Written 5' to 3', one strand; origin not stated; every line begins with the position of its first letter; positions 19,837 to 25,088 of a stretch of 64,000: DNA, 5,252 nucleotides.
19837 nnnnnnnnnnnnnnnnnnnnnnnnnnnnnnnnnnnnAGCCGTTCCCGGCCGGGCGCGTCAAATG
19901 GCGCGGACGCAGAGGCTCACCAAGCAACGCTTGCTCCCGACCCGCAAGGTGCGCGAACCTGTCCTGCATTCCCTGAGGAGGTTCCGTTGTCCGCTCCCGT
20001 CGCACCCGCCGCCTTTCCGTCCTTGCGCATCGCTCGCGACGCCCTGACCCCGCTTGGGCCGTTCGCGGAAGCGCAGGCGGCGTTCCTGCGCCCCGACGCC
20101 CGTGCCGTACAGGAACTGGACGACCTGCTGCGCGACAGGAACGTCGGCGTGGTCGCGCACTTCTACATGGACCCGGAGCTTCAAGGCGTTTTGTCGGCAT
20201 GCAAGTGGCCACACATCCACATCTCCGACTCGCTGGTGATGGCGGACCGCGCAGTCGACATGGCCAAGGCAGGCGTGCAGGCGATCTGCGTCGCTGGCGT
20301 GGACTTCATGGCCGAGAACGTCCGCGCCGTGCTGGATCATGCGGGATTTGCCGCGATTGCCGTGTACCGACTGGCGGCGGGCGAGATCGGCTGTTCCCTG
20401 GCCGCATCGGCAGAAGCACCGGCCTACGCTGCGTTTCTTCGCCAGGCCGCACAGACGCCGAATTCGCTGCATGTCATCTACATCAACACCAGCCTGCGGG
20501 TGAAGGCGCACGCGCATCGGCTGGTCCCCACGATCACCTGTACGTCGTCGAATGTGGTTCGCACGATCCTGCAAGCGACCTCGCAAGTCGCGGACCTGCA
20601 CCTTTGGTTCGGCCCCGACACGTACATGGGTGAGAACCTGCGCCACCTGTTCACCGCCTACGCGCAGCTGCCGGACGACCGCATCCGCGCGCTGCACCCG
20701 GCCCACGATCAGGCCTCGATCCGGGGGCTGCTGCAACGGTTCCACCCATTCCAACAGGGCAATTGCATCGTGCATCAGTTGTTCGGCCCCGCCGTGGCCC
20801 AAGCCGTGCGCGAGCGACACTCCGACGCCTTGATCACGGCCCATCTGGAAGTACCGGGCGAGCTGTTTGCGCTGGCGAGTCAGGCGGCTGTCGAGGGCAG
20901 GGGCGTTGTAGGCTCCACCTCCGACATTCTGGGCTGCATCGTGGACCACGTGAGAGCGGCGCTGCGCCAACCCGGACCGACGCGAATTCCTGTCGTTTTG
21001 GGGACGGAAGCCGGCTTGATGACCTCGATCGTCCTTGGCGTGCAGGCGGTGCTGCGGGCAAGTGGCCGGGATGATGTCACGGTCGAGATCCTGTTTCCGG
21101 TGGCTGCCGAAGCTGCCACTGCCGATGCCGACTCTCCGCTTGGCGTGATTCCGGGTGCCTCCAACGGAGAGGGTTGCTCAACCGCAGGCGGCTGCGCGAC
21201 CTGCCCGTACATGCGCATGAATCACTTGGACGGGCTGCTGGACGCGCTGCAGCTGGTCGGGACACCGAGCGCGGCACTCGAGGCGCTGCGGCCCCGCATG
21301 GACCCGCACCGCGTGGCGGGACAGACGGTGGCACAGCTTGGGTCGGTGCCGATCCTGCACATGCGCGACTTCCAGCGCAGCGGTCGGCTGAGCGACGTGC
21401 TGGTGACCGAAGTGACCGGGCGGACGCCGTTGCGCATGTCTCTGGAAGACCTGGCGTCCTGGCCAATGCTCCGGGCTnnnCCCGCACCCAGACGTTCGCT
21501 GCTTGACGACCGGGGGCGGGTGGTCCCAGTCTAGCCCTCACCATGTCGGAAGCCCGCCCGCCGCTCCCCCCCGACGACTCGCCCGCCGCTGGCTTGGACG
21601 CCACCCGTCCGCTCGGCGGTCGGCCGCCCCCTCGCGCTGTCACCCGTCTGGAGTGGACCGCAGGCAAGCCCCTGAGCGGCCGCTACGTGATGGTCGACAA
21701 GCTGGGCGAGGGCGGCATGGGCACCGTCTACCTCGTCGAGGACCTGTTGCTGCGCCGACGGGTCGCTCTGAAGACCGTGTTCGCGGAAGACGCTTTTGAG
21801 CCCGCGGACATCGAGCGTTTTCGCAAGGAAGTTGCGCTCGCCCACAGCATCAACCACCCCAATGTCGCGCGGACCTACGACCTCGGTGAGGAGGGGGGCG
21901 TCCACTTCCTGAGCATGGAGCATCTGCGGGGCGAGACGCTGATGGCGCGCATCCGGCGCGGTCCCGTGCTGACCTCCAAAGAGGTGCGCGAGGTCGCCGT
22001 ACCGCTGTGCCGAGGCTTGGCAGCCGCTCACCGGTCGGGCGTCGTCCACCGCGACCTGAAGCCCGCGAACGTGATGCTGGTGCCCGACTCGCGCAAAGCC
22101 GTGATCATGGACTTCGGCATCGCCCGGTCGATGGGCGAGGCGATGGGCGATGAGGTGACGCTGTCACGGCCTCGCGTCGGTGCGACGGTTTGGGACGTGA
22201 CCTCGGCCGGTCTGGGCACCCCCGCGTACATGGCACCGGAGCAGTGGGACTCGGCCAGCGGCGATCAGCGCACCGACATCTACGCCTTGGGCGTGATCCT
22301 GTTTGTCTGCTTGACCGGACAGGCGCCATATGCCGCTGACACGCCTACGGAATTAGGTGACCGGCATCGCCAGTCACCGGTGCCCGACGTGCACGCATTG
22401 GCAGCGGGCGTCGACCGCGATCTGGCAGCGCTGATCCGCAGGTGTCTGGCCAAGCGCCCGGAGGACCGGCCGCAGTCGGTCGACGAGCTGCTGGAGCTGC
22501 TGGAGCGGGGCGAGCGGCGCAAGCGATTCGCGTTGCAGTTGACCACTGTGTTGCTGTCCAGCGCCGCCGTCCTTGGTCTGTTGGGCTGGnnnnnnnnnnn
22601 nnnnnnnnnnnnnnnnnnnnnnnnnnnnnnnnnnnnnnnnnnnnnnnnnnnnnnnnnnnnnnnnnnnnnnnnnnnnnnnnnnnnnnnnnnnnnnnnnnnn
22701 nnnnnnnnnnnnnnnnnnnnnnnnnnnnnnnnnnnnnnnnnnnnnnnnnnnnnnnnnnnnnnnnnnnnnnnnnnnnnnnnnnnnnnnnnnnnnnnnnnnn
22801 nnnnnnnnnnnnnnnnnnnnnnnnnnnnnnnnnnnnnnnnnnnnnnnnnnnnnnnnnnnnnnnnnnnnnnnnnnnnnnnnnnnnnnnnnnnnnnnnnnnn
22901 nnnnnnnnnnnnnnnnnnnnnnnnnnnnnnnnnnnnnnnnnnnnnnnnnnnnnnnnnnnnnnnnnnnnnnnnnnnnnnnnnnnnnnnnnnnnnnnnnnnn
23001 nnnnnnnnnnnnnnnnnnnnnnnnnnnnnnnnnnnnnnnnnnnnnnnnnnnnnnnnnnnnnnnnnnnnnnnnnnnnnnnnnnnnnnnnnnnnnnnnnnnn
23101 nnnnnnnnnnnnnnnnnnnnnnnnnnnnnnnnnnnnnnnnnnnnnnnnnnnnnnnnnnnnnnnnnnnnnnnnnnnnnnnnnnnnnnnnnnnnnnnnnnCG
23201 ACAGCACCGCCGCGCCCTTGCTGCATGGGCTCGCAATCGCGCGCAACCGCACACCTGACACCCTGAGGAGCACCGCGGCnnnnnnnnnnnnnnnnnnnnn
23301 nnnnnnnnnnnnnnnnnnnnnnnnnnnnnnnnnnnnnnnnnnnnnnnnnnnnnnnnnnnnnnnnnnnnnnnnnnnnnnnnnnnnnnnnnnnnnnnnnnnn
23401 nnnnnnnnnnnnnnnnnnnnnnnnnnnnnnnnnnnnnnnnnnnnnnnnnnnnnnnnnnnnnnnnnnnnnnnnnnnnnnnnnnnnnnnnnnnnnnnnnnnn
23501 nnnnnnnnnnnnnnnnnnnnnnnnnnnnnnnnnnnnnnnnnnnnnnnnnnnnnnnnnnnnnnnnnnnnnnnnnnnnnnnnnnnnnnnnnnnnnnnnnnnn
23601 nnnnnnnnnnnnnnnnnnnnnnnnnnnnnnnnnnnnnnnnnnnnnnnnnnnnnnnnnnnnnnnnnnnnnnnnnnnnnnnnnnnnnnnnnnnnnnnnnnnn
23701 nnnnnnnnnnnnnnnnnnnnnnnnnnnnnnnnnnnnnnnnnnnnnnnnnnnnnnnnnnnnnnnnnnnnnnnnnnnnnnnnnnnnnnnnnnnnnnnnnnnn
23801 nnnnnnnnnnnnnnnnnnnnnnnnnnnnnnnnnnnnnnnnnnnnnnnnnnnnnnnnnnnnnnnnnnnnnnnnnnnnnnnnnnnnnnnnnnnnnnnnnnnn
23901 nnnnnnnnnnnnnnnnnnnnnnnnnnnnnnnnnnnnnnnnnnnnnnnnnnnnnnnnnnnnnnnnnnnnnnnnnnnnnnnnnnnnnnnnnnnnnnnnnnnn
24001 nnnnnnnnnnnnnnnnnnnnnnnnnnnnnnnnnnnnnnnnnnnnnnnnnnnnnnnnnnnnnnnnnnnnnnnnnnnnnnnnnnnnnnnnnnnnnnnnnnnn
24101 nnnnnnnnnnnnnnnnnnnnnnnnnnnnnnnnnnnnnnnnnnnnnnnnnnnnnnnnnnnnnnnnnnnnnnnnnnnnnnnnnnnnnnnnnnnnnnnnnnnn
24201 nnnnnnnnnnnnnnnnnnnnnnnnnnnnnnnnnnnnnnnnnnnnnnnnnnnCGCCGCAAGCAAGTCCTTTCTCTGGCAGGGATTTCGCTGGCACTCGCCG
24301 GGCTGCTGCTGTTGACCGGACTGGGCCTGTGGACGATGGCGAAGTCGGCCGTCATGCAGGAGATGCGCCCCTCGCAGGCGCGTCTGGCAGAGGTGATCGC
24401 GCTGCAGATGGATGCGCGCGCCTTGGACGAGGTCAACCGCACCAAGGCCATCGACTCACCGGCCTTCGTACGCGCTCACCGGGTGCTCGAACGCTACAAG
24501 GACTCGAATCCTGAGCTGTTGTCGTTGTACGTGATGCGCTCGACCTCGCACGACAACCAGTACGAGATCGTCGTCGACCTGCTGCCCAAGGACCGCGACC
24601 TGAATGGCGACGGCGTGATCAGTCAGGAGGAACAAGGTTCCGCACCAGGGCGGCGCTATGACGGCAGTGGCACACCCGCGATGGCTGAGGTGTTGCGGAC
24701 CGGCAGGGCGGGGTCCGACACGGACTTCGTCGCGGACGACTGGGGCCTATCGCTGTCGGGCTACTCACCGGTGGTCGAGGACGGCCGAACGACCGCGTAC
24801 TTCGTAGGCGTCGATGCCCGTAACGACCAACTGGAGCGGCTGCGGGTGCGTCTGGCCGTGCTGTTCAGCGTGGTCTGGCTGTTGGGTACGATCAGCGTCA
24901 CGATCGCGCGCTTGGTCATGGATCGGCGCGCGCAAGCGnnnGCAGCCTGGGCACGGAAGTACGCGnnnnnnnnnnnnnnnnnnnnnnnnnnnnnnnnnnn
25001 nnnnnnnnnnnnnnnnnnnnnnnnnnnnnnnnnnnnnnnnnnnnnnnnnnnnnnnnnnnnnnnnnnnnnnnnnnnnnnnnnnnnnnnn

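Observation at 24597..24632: Canonical EF-hand calcium-binding loop inside the sensor domain of the second kinase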

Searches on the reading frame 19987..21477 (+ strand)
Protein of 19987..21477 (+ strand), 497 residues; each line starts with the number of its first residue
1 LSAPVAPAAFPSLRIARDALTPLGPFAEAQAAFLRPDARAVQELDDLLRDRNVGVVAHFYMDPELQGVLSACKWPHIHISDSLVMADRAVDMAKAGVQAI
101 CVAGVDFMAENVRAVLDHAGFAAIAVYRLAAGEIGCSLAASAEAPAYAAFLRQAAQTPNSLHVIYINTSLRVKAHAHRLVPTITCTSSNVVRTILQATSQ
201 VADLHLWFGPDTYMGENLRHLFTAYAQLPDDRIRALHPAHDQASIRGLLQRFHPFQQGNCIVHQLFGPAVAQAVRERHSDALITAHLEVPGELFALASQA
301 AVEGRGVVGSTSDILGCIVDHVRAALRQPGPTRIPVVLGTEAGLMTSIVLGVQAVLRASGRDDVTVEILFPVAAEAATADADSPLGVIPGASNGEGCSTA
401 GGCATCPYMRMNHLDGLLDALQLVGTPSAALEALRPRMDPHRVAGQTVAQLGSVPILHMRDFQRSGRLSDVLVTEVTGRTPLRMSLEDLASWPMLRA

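Call 31: search_protein_families(library=pfam, proteins=[window:19987-21477:+], max_evalue=0.001)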
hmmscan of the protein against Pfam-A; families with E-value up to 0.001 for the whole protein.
window:19987-21477:+ (497 aa): 1 family
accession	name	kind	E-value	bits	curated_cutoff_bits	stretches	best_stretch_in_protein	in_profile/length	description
PF02445.21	NadA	-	4.2e-32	111.9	27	1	43-318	2-215/295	Quinolinate synthetase A protein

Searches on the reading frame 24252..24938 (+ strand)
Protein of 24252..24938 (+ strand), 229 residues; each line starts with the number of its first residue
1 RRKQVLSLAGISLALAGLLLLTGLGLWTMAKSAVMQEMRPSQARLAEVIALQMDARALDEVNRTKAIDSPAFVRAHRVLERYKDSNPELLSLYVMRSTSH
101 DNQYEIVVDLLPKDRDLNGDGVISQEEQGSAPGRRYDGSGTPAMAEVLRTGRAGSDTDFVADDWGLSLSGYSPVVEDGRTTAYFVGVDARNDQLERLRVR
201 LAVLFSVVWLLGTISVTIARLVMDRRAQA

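Call 6: find_homologous_proteins(query=window:24252-24938:+, max_evalue=0.001)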
Query window:24252-24938:+: 3612 candidates shared short words with the query, none scored E <= 0.001.
